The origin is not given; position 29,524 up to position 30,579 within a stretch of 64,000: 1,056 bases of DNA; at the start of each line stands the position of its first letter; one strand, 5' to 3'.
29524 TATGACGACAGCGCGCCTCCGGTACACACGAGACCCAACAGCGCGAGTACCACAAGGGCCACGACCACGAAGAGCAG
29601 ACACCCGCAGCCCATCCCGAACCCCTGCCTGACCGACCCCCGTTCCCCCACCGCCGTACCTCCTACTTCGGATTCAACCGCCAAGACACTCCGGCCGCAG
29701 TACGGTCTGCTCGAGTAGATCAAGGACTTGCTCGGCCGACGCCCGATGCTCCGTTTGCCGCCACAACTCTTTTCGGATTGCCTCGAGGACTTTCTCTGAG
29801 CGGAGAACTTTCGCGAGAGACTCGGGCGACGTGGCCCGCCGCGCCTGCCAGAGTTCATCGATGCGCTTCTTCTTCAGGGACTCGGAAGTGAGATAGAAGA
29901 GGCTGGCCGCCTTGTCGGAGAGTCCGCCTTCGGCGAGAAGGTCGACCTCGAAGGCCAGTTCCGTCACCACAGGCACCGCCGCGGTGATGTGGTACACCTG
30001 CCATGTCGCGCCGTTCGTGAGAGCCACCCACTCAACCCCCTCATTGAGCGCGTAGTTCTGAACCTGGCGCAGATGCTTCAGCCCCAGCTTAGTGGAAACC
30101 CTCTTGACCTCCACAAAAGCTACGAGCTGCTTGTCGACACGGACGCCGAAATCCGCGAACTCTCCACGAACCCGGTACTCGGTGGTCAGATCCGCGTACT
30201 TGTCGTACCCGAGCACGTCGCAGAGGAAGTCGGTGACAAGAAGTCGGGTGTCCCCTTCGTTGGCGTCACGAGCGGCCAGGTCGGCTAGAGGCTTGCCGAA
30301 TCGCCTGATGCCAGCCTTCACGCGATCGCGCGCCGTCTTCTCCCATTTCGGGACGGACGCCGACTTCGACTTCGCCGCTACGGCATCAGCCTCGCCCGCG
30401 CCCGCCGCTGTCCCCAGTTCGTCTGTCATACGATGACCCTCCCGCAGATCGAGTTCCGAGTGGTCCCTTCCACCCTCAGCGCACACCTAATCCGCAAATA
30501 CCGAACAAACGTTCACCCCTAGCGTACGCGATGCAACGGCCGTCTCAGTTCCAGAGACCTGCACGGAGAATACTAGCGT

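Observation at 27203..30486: Repressor-linked cassette of a PD-(D/E)xK nuclease, a 42-aa TM peptide, a Zn-ribbon/TM/surface protein, a multi-Zn-ribbon protein and a Pro-rich protein: candidate undescribed prophage defence or exclusion system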

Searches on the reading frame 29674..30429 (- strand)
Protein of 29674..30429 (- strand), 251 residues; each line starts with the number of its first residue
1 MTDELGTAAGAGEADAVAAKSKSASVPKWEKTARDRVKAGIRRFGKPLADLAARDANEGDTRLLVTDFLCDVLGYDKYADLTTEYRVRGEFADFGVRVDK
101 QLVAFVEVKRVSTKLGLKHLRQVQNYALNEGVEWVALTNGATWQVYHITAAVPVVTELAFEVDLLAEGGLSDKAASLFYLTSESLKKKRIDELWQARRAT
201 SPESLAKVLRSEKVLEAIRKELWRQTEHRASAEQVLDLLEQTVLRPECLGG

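Call 3: search_protein_families(library=pfam, proteins=[window:29674-30429:-], max_evalue=0.1)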
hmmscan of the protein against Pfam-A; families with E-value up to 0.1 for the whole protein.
window:29674-30429:- (251 aa): 1 family
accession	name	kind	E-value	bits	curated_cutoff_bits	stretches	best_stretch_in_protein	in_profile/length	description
PF13588.12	HSDR_N_2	-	1.2e-06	29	25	1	61-149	5-97/110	Type I restriction enzyme R protein N terminus (HSDR_N)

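Call 4: search_protein_families(library=padloc, proteins=[window:29674-30429:-], max_evalue=0.1)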
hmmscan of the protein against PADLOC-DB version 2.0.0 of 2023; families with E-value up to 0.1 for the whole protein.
window:29674-30429:- (251 aa): 1 family
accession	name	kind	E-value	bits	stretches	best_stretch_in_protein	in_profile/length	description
PDLC03604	REase_MTase_IIG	-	0.0075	12.3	1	92-154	80-144/1011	Type IIG restriction enzyme-methyltransferase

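Call 5: search_protein_families(library=phrogs, proteins=[window:29674-30429:-], max_evalue=0.01)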
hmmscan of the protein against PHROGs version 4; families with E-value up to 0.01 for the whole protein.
window:29674-30429:- (251 aa): 3 families
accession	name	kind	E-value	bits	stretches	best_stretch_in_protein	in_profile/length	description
phrog_17239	-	unknown function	3.1e-56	191.6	1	30-249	5-226/259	-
phrog_4225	-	DNA, RNA and nucleotide metabolism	6.5e-06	26.4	1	38-146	5-119/357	endonuclease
phrog_14719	-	unknown function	4e-05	22.8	1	49-129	19-121/833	-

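Call 10: search_dna_similar(query=window:29674-30429:-, collection=phages, mode=protein, max_rows=30)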
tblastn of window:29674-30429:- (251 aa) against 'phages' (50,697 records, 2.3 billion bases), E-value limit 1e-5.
Records with a match: 1; places in all: 1; records where one place covers at least 80% of the query: 1.
Best place of each record, by identity: <60% 1.
By first word of the organism name: Thermus 1.
By host as written in the record: Thermus thermophilus HB8 1.
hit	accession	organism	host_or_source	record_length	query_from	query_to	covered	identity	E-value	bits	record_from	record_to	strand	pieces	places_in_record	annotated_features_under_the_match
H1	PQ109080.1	Thermus phage Riverbug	Thermus thermophilus HB8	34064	28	249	88%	38.4%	6e-37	143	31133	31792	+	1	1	restriction endonuclease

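Call 12: find_homologous_proteins(query=window:29674-30429:-)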
Query window:29674-30429:- (251 aa): 2199 proteins with E <= 0.001 among 4205 candidates; the best 120 are listed.
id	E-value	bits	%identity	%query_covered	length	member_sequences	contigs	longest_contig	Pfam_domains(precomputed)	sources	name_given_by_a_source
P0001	7.2e-158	541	100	100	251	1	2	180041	PF13588.13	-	-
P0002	1.6e-129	448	86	92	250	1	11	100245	PF13588.13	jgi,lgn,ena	-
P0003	2.6e-129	448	85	93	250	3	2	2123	PF13588.13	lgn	-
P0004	5.7e-128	443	80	100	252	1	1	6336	PF13588.13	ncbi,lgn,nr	ncbi:MAG: type I restriction enzyme HsdR N-terminal domain-containing protein [Actinobacteria bacter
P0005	2.0e-124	432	76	100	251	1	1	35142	PF13588.13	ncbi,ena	-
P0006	1.2e-110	387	75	90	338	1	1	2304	PF13588.13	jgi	-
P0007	8.2e-110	384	78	89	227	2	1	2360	PF13588.13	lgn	-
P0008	6.4e-106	371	71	94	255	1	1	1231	PF13588.13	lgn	-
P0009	2.9e-105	369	70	93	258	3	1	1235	PF13588.13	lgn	-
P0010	3.4e-104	365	68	95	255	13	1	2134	PF13588.13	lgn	-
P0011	3.5e-104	365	68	95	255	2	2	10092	PF13588.13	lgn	-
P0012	5.0e-104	365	70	93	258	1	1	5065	PF13588.13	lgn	-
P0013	7.0e-104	364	68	95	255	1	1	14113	PF13588.13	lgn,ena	-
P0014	9.1e-104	364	64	100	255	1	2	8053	PF13588.13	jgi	jgi:hypothetical protein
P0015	2.3e-103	363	67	95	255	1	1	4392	PF13588.13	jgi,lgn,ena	-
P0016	2.5e-103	363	69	93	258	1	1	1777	PF13588.13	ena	-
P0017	2.8e-103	362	68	95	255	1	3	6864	PF13588.13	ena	-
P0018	4.5e-103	362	64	100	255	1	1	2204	PF13588.13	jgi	jgi:hypothetical protein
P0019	5.0e-103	362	70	92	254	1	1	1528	PF13588.13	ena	-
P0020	1.2e-102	360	66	97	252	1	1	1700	PF13588.13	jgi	jgi:predicted type IV restriction endonuclease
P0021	1.3e-102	360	67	96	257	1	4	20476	PF13588.13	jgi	jgi:hypothetical protein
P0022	1.5e-102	360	67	95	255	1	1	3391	PF13588.13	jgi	jgi:Type I restriction enzyme R protein N terminus (HSDR_N)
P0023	2.1e-102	360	65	99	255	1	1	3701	PF13588.13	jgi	jgi:hypothetical protein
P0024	3.6e-102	359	68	94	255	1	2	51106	PF13588.13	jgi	jgi:predicted type IV restriction endonuclease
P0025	5.7e-102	358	69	92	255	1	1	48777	PF13588.13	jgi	jgi:predicted type IV restriction endonuclease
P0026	5.8e-102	358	67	95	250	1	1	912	PF13588.13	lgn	-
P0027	7.7e-102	358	64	99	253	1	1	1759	PF13588.13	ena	-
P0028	8.7e-102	358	68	88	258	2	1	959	PF13588.13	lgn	-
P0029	1.0e-101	357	69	92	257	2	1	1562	PF13588.13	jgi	jgi:hypothetical protein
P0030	1.1e-101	357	66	97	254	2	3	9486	PF13588.13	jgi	jgi:predicted type IV restriction endonuclease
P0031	1.6e-101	357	68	96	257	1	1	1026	PF13588.13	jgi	jgi:hypothetical protein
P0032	1.7e-101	357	70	93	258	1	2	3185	PF13588.13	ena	-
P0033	2.1e-101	356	63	100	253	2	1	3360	PF13588.13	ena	-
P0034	2.2e-101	356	69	92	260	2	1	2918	PF13588.13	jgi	jgi:hypothetical protein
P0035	2.5e-101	356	69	94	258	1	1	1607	PF13588.13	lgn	-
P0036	3.4e-101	356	67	99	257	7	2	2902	PF13588.13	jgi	jgi:hypothetical protein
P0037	6.4e-101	355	71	89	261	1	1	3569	PF13588.13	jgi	jgi:hypothetical protein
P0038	6.6e-101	355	69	93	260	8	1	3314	PF13588.13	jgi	jgi:hypothetical protein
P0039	6.6e-101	355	66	100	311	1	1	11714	PF13588.13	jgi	jgi:hypothetical protein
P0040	7.7e-101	354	67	97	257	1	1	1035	PF13588.13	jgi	jgi:hypothetical protein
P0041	7.8e-101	354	66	98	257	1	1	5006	PF13588.13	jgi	jgi:Type I restriction enzyme R protein N terminus (HSDR_N)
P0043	1.0e-100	354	68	93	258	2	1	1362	PF13588.13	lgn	-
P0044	1.0e-100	354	68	92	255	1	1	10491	PF13588.13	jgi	jgi:predicted type IV restriction endonuclease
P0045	1.1e-100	354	68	93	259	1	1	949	PF13588.13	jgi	jgi:hypothetical protein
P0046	1.3e-100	354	69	93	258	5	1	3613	PF13588.13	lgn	-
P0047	1.3e-100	354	64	98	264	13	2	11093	PF13588.13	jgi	jgi:hypothetical protein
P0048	1.4e-100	354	65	98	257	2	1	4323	PF13588.13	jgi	jgi:hypothetical protein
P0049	1.5e-100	354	67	96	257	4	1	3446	PF13588.13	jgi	jgi:hypothetical protein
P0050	1.6e-100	353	63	100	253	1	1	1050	PF13588.13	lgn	-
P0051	1.9e-100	353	64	96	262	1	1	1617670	PF13588.13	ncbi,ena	-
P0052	2.1e-100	353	67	94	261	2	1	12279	PF13588.13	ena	-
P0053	2.1e-100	353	65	95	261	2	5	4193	PF13588.13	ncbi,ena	-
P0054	2.1e-100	353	66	98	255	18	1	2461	PF13588.13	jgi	jgi:hypothetical protein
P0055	2.2e-100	353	67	93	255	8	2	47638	PF13588.13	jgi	jgi:hypothetical protein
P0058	2.6e-100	353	68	92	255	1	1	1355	PF13588.13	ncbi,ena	-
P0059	2.6e-100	353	68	92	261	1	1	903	PF13588.13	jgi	jgi:hypothetical protein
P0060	3.3e-100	352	66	97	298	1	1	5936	PF13588.13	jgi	jgi:predicted type IV restriction endonuclease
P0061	3.4e-100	352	67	93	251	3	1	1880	PF13588.13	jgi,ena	-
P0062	4.4e-100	352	68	92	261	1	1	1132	PF13588.13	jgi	jgi:hypothetical protein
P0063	4.5e-100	352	67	93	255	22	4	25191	PF13588.13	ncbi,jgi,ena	-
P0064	6.1e-100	352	66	94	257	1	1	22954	PF13588.13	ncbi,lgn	-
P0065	6.9e-100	351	65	95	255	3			PF13588.13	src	-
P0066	7.1e-100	351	64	97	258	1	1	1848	PF13588.13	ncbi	-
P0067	7.6e-100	351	65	96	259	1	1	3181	PF13588.13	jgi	jgi:predicted type IV restriction endonuclease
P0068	7.9e-100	351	66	98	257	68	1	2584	PF13588.13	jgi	jgi:Type I restriction enzyme R protein N terminus (HSDR_N)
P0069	8.0e-100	351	70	89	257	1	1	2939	PF13588.13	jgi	jgi:hypothetical protein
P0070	8.7e-100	351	66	94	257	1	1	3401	PF13588.13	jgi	jgi:hypothetical protein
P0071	8.8e-100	351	67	89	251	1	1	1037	PF13588.13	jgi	jgi:hypothetical protein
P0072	9.9e-100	351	67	92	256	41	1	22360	PF13588.13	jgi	jgi:hypothetical protein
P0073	1.0e-99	351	66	97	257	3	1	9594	PF13588.13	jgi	jgi:hypothetical protein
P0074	1.4e-99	350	65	98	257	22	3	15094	PF13588.13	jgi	jgi:hypothetical protein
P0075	1.7e-99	350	63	99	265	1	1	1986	PF13588.13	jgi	jgi:hypothetical protein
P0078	2.4e-99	350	66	98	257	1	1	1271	PF13588.13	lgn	-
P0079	2.5e-99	350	63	99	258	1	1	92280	PF13588.13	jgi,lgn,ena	-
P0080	2.7e-99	349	69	92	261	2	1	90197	PF13588.13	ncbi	-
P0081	3.2e-99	349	65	95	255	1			PF13588.13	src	-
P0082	3.7e-99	349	64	100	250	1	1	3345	PF13588.13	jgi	jgi:predicted type IV restriction endonuclease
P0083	4.0e-99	349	66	95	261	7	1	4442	PF13588.13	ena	-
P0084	4.2e-99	349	64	99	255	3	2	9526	PF13588.13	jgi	jgi:hypothetical protein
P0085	4.7e-99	349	64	100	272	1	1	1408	PF13588.13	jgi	jgi:hypothetical protein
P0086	5.3e-99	348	66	98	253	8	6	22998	PF13588.13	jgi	jgi:hypothetical protein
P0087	5.5e-99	348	65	96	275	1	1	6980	PF13588.13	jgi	jgi:hypothetical protein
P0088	5.9e-99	348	68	90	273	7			PF13588.13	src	-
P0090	6.8e-99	348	67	93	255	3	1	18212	PF13588.13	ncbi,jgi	jgi:hypothetical protein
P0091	7.8e-99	348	65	97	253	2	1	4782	PF13588.13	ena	-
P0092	8.8e-99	348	68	90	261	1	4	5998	PF13588.13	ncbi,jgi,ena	-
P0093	1.1e-98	347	67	92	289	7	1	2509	PF13588.13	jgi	-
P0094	1.1e-98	347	68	92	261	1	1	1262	PF13588.13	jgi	-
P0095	1.3e-98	347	61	100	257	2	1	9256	PF13588.13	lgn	-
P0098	2.2e-98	346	68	88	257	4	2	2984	PF13588.13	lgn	-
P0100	2.8e-98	346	67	92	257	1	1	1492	PF13588.13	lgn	-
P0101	3.1e-98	346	66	94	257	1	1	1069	PF13588.13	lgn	-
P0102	3.2e-98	346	64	94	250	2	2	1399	PF13588.13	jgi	jgi:predicted type IV restriction endonuclease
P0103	3.3e-98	346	68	88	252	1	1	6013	PF13588.13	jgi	jgi:predicted type IV restriction endonuclease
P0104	3.7e-98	346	68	92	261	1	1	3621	PF13588.13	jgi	jgi:hypothetical protein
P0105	3.8e-98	346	67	92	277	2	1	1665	PF13588.13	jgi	jgi:hypothetical protein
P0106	3.8e-98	346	63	97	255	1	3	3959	PF13588.13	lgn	-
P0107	4.3e-98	345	66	95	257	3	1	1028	PF13588.13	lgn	-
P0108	5.3e-98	345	64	95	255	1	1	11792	PF13588.13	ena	-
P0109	6.3e-98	345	68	92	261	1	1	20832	PF13588.13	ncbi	-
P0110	6.4e-98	345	64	94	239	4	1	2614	PF13588.13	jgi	jgi:predicted type IV restriction endonuclease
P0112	6.6e-98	345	64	94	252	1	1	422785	PF13588.13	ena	-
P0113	6.7e-98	345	69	90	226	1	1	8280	PF13588.13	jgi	jgi:Type I restriction enzyme R protein N terminus (HSDR_N)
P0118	9.4e-98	344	65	90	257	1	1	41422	PF13588.13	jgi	jgi:predicted type IV restriction endonuclease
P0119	1.0e-97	344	64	96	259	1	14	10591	PF13588.13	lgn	-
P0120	1.1e-97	344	65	93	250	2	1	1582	PF13588.13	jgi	jgi:predicted type IV restriction endonuclease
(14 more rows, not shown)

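Call 13: find_encoding_contigs(protein=P0002, flank=8000, max_places=6)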
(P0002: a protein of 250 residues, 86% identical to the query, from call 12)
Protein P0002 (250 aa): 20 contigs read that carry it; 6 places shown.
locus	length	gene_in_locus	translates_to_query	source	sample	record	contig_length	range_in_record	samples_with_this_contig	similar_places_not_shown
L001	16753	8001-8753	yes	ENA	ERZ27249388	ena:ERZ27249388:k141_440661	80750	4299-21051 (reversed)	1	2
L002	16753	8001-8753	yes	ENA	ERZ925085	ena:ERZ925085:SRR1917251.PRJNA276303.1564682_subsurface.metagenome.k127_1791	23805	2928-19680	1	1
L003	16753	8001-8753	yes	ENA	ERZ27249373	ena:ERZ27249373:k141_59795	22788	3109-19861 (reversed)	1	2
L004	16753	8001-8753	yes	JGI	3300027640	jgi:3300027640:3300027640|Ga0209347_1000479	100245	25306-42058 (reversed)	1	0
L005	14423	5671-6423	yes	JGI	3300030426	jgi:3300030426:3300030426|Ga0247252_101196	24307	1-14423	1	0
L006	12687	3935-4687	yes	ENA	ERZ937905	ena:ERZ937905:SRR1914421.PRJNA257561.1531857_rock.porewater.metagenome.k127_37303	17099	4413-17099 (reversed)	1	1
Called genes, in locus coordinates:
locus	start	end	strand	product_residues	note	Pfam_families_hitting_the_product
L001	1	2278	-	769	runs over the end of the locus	PF00005:ABC_tran (faint), PF02463:SMC_N, PF13175:AAA_15, PF13476:AAA_23, PF13514:AAA_27, PF13555:AAA_29 (weak), PF13304:AAA_21 (weak)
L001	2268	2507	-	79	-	-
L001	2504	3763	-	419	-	PF00149:Metallophos (weak)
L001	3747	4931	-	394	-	-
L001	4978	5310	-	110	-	-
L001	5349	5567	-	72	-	-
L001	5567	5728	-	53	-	-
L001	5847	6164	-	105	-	-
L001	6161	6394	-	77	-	-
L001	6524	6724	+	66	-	-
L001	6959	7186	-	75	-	-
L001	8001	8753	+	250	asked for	PF13588:HSDR_N_2 (weak)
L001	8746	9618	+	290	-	PF00520:Ion_trans, PF07885:Ion_trans_2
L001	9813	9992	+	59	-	-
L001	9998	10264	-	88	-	-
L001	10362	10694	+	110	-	PF13443:HTH_26 (weak), PF01381:HTH_3 (faint)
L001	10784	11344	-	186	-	-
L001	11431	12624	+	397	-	PF01555:N6_N4_Mtase (weak), PF01170:UPF0020 (faint)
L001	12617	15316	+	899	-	PF00069:Pkinase (weak), PF24389:ORC-CDC6-like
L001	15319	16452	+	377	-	-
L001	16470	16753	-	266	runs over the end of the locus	-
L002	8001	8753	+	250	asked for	PF13588:HSDR_N_2 (weak)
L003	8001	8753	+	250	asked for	PF13588:HSDR_N_2 (weak)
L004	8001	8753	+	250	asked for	PF13588:HSDR_N_2 (weak)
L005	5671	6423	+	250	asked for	PF13588:HSDR_N_2 (weak)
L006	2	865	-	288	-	?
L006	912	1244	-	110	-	-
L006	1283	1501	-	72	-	-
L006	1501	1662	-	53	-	-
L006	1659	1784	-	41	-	-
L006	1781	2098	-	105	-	-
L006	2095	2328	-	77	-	-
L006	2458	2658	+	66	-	-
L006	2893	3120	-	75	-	-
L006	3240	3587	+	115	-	PF13560:HTH_31 (weak)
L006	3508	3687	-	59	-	-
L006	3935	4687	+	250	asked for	PF13588:HSDR_N_2 (weak)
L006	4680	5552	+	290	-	PF00520:Ion_trans, PF07885:Ion_trans_2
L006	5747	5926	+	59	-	-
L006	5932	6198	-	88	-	-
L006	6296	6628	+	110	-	PF13443:HTH_26 (weak), PF01381:HTH_3 (faint)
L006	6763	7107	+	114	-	-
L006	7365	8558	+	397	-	PF01555:N6_N4_Mtase (weak), PF01170:UPF0020 (faint)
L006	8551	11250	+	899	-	PF00069:Pkinase (weak), PF24389:ORC-CDC6-like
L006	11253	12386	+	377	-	-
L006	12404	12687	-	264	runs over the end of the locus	-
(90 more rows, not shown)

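Call 14: find_encoding_contigs(protein=P0005, flank=8000, max_places=4)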
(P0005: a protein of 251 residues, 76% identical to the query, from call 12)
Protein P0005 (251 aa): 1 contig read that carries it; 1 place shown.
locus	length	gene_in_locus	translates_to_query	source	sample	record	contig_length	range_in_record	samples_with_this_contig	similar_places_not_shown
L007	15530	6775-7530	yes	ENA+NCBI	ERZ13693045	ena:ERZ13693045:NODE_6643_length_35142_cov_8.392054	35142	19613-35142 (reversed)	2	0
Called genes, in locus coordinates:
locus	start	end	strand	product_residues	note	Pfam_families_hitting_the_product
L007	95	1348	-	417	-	PF12698:ABC2_membrane_3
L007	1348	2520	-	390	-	PF12698:ABC2_membrane_3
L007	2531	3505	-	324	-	PF00005:ABC_tran, PF13304:AAA_21, PF13732:DrrA1-3_C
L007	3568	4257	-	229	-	PF00702:Hydrolase, PF13419:HAD_2, PF13242:Hydrolase_like (weak)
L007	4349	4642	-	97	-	PF08734:GYD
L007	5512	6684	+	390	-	PF00395:SLH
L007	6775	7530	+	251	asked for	PF13588:HSDR_N_2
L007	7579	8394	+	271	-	PF00520:Ion_trans, PF07885:Ion_trans_2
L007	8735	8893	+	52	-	-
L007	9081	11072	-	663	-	PF13188:PAS_8 (weak), PF00989:PAS, PF13188:PAS_8, PF08448:PAS_4, PF13426:PAS_9, PF00512:HisKA, PF02518:HATPase_c, PF00072:Response_reg, +2 more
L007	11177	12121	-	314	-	PF14378:PAP2_3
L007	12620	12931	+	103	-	-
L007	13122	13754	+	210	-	PF00395:SLH, PF22113:Mtrc-MtrF_II-IV_dom (faint)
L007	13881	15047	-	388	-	PF00072:Response_reg, PF13487:HD_5, PF01966:HD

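Call 17: find_related_loci(query=A1, collection=genome_contigs, flank=6000)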
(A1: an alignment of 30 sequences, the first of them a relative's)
Query A1 (251 aa) in genome_contigs; peptide patterns used: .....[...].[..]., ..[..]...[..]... (x = any residue, [..] = any of these).
182 stretches matched a pattern; 166 encode a relative of the query (tblastn E <= 1e-3); the best 80 are kept; 80 distinct loci.
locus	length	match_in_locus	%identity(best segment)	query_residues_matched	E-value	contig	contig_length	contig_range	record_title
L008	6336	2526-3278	80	1-250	6e-135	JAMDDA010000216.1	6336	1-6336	MAG: Actinomycetota bacterium isolate FK_Sedi_B_Bin.154 NODE_54349_length_6336_cov_1.92088, whole genome shotgun sequenc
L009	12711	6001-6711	66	13-249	9e-107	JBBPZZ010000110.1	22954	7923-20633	MAG: Rubrobacterales bacterium isolate bin.89 bin.89_S4Ck141_1025151_length_22954_cov_24.4518, whole genome shotgun sequ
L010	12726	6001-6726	64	9-250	7e-107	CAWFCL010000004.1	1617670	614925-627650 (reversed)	MAG: uncultured Actinomycetes bacterium isolate MFD04716.bin.2.190 genome assembly, contig: contig_15962, whole genome s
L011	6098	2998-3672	66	25-249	2e-103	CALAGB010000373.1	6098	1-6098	MAG TPA_asm: uncultured Thermomicrobiales bacterium isolate SRR3997478_bin.72_CONCOCT_v1.1_MAG genome assembly, contig:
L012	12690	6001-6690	64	21-250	6e-103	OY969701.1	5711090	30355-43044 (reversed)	MAG: Pyrinomonadaceae bacterium isolate MFD04212.bin.c.1 genome assembly, chromosome: 1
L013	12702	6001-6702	65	15-249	3e-102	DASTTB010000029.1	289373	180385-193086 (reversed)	MAG TPA_asm: Pyrinomonadaceae bacterium isolate SMAG_U2295 k141_176533, whole genome shotgun sequence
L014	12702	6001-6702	64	18-251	3e-102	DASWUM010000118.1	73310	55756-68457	MAG TPA_asm: Pyrinomonadaceae bacterium isolate SMAG_U3603 k141_182440, whole genome shotgun sequence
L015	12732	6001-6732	63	8-249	8e-102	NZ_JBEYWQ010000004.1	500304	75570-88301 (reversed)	Microbispora sp. NPDC046973 NPDC046973_48_C9.ctg-0004, whole genome shotgun sequence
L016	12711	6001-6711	65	15-249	1e-101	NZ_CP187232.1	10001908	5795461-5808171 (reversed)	Sphaerisporangium viridialbum isolate KRA21-44 chromosome, complete genome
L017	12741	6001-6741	63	6-249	3e-101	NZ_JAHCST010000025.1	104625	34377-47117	Acrocarpospora catenulata strain H8750 NODE_25, whole genome shotgun sequence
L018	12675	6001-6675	66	25-249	5e-101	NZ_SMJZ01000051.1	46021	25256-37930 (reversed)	Nonomuraea longispora strain KC201 NODE_51_length_46021_cov_19.6742, whole genome shotgun sequence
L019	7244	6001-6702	65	17-250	2e-101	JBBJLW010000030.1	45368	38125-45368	MAG: Gaiellaceae bacterium isolate RUP_SRG_48 NODE_656_length_45368_cov_11.709995, whole genome shotgun sequence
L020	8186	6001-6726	65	7-249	4e-101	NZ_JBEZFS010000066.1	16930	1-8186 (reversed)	Nonomuraea sp. NPDC048916 NPDC048916_X1_X21.ctg-0066, whole genome shotgun sequence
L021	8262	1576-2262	65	21-249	6e-101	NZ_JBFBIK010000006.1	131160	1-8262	Sphaerisporangium sp. NPDC088356 NPDC088356_156_C3.ctg-0006, whole genome shotgun sequence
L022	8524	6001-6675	67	25-249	9e-101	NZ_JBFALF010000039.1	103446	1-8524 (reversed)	Nonomuraea sp. NPDC050202 NPDC050202_48_A11.ctg-0039, whole genome shotgun sequence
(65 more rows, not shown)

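Call 30: predict_structure(alignment_id=A1)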
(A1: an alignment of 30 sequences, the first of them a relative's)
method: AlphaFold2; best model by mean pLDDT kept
length: 251 residues; sequences in the alignment: 30
mean_pLDDT: 84.9   pTM: 0.73
mean pLDDT of the five models: 84.9, 83.9, 83.4, 82.0, 81.1
residues with pLDDT >= 90: 158; 70-90: 57; 50-70: 10; < 50: 26
segments of 3 or more residues with pLDDT < 50: 1-23
pLDDT, mean of each block of 10 residues (from residue 1): 34 37 72 98 97 94 96 95 60 84 93 91 84 94 94 86 94 97 96 87 84 94 93 93 79 46
secondary structure, 60 per line:
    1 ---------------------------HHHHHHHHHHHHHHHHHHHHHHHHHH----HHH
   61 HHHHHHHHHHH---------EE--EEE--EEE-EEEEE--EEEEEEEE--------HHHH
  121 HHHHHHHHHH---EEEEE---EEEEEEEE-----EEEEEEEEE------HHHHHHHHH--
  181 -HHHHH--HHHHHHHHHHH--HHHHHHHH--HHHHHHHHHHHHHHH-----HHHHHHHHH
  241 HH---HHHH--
elements in order: H28-53 H58-71 E85-87 E90-92 E94-98 E101-108 H117-130 E134-138 E142-149 E155-163 H170-178 H182-186 H189-199 H202-209 H212-226 H232-242 H246-249

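Call 31: search_solved_structures(query=A1, max_evalue=1, show_alignments=2)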
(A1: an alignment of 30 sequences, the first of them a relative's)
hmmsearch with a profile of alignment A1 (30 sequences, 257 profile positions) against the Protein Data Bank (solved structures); distinct sequences matched with E-value up to 1: 1.
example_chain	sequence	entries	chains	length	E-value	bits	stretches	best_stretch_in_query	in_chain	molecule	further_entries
4x86_B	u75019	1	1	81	0.93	11.9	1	202-238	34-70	Large proline-rich protein BAG6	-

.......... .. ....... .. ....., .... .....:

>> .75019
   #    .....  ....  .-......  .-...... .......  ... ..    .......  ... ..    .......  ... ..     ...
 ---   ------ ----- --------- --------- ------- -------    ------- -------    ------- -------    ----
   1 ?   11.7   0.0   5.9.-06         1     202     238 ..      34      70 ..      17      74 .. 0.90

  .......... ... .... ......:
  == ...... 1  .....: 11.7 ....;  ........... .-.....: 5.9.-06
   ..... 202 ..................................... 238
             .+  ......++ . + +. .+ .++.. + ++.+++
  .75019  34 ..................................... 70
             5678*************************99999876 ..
